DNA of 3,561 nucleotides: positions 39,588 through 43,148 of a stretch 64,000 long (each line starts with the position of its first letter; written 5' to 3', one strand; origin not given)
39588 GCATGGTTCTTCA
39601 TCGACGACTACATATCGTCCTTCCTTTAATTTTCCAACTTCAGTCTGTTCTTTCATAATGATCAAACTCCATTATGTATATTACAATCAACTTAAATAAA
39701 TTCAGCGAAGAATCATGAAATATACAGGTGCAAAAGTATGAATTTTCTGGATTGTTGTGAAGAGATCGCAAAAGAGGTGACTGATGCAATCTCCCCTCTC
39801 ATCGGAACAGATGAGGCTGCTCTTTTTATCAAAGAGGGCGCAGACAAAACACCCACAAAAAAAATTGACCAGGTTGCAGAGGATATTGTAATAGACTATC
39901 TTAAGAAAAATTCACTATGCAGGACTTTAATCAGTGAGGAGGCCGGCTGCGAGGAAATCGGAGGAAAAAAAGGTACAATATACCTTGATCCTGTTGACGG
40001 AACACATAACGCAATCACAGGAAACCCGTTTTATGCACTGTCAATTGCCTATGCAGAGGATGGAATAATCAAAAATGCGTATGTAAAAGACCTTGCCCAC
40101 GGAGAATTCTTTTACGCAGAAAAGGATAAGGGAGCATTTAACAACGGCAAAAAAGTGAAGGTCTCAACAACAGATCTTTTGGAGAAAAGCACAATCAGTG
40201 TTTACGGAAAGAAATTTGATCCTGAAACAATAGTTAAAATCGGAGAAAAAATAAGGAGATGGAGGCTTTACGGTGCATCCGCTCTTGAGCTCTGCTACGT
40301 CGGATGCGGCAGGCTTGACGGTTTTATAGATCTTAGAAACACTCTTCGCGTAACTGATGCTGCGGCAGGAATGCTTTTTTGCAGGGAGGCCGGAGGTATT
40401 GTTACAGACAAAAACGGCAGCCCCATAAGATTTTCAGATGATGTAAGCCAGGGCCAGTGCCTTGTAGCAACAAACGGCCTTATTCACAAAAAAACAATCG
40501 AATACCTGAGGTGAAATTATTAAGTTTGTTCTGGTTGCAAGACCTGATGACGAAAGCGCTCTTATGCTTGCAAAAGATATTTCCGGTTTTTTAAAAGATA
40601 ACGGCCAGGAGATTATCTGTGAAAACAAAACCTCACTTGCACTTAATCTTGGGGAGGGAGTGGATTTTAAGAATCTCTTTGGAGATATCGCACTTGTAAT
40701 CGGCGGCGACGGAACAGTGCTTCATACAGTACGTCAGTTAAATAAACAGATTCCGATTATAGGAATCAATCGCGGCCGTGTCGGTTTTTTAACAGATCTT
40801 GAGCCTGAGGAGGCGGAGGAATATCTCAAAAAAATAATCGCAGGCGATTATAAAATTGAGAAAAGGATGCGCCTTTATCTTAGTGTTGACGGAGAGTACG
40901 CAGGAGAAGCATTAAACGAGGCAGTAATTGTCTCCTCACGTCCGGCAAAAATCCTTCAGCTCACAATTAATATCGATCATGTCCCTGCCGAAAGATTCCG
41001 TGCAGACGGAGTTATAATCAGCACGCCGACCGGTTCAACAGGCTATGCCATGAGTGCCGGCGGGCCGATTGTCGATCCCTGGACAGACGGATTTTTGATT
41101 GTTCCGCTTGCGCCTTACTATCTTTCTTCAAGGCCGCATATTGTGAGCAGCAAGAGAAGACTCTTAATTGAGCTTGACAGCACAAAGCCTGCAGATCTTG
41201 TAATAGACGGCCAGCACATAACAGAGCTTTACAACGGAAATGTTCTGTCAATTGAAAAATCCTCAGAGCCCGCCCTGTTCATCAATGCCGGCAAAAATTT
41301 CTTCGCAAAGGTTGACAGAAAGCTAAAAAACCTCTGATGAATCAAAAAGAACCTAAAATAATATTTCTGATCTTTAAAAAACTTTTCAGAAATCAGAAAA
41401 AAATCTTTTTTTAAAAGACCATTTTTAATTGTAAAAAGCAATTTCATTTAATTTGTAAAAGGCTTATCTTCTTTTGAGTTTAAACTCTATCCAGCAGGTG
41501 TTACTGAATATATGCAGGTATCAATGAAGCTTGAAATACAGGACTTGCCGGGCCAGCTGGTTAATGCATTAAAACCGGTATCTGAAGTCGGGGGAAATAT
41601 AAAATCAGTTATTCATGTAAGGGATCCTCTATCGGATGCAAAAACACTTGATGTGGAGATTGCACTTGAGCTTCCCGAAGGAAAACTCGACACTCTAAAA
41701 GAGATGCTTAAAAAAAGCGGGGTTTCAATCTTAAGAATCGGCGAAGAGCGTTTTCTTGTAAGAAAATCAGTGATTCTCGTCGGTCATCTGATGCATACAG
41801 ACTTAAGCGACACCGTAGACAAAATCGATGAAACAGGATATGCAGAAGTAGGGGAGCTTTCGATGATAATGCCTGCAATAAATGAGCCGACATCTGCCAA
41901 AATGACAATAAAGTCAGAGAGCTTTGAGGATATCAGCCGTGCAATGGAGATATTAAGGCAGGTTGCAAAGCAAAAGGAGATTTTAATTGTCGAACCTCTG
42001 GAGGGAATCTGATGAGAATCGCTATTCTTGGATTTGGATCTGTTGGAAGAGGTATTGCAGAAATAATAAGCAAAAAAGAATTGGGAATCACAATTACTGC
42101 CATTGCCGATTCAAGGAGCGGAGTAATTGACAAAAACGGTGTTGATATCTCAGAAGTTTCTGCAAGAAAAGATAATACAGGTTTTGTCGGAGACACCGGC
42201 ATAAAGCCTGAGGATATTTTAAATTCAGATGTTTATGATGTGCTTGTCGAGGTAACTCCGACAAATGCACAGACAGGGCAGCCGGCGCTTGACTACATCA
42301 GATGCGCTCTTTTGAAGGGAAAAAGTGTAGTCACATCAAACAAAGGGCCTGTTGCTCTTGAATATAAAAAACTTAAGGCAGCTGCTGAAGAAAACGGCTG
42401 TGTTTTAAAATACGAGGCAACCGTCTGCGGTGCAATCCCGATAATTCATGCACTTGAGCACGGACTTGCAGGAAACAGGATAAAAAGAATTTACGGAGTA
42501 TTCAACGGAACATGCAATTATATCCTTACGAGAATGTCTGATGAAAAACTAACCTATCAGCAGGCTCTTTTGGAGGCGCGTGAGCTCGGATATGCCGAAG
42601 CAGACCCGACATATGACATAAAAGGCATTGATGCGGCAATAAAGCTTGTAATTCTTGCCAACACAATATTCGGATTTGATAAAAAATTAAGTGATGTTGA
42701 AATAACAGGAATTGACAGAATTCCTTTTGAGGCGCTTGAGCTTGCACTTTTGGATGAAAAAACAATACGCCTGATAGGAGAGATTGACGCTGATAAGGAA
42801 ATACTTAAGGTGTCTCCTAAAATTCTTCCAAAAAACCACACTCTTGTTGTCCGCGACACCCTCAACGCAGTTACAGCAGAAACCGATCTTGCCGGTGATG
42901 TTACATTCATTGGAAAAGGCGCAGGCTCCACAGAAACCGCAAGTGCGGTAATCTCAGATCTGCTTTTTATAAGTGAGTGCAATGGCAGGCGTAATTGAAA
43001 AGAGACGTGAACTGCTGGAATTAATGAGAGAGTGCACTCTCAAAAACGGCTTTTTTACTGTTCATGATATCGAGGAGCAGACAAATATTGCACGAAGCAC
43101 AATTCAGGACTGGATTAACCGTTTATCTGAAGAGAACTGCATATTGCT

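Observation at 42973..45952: wHTH + Cys/His domain + TiaS-kinase-domain-like protein translationally coupled to a stand-alone condensation-type enzyme (and a HEAT protein), inside the ACT-hom operon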

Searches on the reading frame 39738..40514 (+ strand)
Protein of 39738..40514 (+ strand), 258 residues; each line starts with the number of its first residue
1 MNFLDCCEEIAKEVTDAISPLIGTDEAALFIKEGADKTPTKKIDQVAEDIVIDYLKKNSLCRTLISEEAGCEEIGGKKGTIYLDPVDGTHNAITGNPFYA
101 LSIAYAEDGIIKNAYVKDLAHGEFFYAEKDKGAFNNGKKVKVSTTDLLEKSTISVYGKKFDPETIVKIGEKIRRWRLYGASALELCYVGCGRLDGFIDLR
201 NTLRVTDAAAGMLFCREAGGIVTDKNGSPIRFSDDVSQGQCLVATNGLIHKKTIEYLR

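Call 89: search_protein_families(library=pfam, proteins=[window:39738-40514:+], max_evalue=0.01)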
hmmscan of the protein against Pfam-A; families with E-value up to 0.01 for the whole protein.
window:39738-40514:+ (258 aa): 2 families
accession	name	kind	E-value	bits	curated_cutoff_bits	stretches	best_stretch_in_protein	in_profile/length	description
PF00459.30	Inositol_P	-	1.8e-35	123.2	27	1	11-257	13-266/271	Inositol monophosphatase family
PF00316.25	FBPase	-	0.0036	17.4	34.8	1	40-91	61-116/191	Fructose-1-6-bisphosphatase, N-terminal domain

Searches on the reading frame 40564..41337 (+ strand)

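Call 89: search_protein_families(library=pfam, proteins=[window:40564-41337:+], max_evalue=0.01)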
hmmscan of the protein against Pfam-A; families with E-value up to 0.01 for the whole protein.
window:40564-41337:+ (257 aa): 2 families
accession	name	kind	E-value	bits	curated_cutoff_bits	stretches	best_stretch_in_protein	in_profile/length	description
PF20143.4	NAD_kinase_C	-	6.3e-33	113.6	23.7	1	117-241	1-125/126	ATP-NAD kinase C-terminal domain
PF01513.26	NAD_kinase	-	7.6e-20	72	25.5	1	30-96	63-130/130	ATP-NAD kinase N-terminal domain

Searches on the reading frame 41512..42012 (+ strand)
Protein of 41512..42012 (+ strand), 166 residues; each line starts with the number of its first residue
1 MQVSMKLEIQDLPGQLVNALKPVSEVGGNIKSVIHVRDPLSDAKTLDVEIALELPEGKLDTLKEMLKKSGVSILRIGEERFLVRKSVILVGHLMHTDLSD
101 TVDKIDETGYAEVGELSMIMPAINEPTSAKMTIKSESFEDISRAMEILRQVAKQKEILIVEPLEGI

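Call 3: search_protein_families(library=pfam, proteins=[window:41512-42012:+], max_evalue=0.1)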
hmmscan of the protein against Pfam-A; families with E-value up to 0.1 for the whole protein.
window:41512-42012:+ (166 aa): 0 families

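Call 4: search_protein_families(library=ncbifam, proteins=[window:41512-42012:+], max_evalue=0.1)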
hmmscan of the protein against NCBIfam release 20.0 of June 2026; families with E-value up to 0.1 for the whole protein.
window:41512-42012:+ (166 aa): 3 families
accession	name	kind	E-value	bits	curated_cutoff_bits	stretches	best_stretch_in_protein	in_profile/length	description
NF005600.0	PRK07334.1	equivalog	0.00015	20.4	496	1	4-70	333-401/408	threonine ammonia-lyase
TIGR01127.1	ilvA_1Cterm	equivalog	0.0094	15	378.75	1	3-71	306-376/380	threonine ammonia-lyase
NF003361.0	PRK04435.1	equivalog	0.015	15.1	131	1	2-68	70-135/148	ACT domain-containing protein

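Call 89: search_protein_families(library=pfam, proteins=[window:41512-42012:+], max_evalue=0.01)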
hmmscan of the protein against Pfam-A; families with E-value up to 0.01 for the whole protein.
window:41512-42012:+ (166 aa): 0 families

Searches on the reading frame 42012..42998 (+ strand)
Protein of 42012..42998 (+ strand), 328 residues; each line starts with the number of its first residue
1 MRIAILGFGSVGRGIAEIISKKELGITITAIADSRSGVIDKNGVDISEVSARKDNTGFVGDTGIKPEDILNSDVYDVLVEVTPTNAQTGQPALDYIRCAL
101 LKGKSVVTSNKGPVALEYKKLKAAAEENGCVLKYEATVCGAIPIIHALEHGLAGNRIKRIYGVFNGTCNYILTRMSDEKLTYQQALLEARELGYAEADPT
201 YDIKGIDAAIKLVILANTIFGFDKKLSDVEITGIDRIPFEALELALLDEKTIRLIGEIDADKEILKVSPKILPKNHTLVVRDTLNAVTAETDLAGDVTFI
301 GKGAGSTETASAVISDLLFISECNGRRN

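Call 3: search_protein_families(library=pfam, proteins=[window:42012-42998:+], max_evalue=0.1)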
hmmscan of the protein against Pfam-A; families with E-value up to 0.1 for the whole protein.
window:42012-42998:+ (328 aa): 8 families
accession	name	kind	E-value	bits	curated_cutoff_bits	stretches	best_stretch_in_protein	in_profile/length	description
PF00742.24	Homoserine_dh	-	1e-58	198.5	22.9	1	143-318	1-173/173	Homoserine dehydrogenase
PF03447.22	NAD_binding_3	-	1.6e-09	38.9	24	1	7-134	1-115/116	Homoserine dehydrogenase, NAD binding domain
PF00208.27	ELFV_dehydrog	-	1.5e-07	31.9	23.4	1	2-63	34-93/241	Glutamate/Leucine/Phenylalanine/Valine dehydrogenase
PF01113.26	DapB_N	-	0.00048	20.6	25.6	1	1-132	1-120/124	Dihydrodipicolinate reductase, N-terminus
PF03435.24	Sacchrp_dh_NADP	-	0.0019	19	25.1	1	3-85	1-79/129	Saccharopine dehydrogenase NADP binding domain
PF00044.30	Gp_dh_N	-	0.0082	16.9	31.7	1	1-34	1-33/101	Glyceraldehyde 3-phosphate dehydrogenase, NAD binding domain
PF02737.24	3HCDH_N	-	0.061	13.7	22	0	3-34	2-33/180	3-hydroxyacyl-CoA dehydrogenase, NAD binding domain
PF02558.23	ApbA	-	0.096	12.7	22.2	0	3-50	1-47/150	Ketopantoate reductase PanE/ApbA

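Call 4: search_protein_families(library=ncbifam, proteins=[window:42012-42998:+], max_evalue=0.1)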
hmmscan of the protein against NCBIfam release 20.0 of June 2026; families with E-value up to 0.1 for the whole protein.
window:42012-42998:+ (328 aa): 15 families
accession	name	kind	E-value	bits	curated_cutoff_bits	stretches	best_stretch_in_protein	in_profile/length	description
NF004912.0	PRK06270.1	equivalog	1.5e-125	419.2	373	1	1-323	4-339/343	homoserine dehydrogenase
NF004976.0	PRK06349.1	subfamily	2.3e-88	297.1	205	1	1-321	5-319/430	homoserine dehydrogenase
NF006235.0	PRK08374.1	equivalog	8.4e-64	215.8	451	1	2-318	4-326/336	homoserine dehydrogenase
NF005290.0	PRK06813.1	equivalog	5e-54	183.6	286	1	2-319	4-335/346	homoserine dehydrogenase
NF005002.0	PRK06392.1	equivalog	8.3e-49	166.3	296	1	1-322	4-326/329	homoserine dehydrogenase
NF006959.0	PRK09436.1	equivalog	2.6e-33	115.1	726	2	3-232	468-702/819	bifunctional aspartate kinase/homoserine dehydrogenase I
NF007003.0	PRK09466.1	subfamily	4e-24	85.1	582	1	17-232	483-696/810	bifunctional aspartate kinase/homoserine dehydrogenase II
NF040817.1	GdhA_Arch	equivalog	3e-10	39.9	750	1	2-118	214-326/419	glutamate dehydrogenase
NF041398.1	GluDhGdhB_Halo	equivalog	4.5e-08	32.4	620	1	2-92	209-298/410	glutamate dehydrogenase GdhB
NF040740.1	ornith_Ord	equivalog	8.1e-06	25.5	400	1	1-122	1-113/335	2,4-diaminopentanoate dehydrogenase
NF047886.1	AmOxnSyBioU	equivalog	0.00023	20.3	600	1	3-62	1-59/323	(S)-8-amino-7-oxononanoate synthase BioU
NF007031.0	PRK09496.1-2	equivalog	0.0063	15.6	289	1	1-71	1-60/458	Trk system potassium transporter TrkA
NF004863.0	PRK06223.1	subfamily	0.0067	15.6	283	1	2-74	5-74/313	malate dehydrogenase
NF003990.0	PRK05472.1-4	equivalog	0.033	13.7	233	1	2-46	86-130/214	redox-sensing transcriptional repressor Rex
TIGR03026.1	NDP-sugDHase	subfamily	0.058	12.1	189.8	1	1-100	1-103/413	nucleotide sugar dehydrogenase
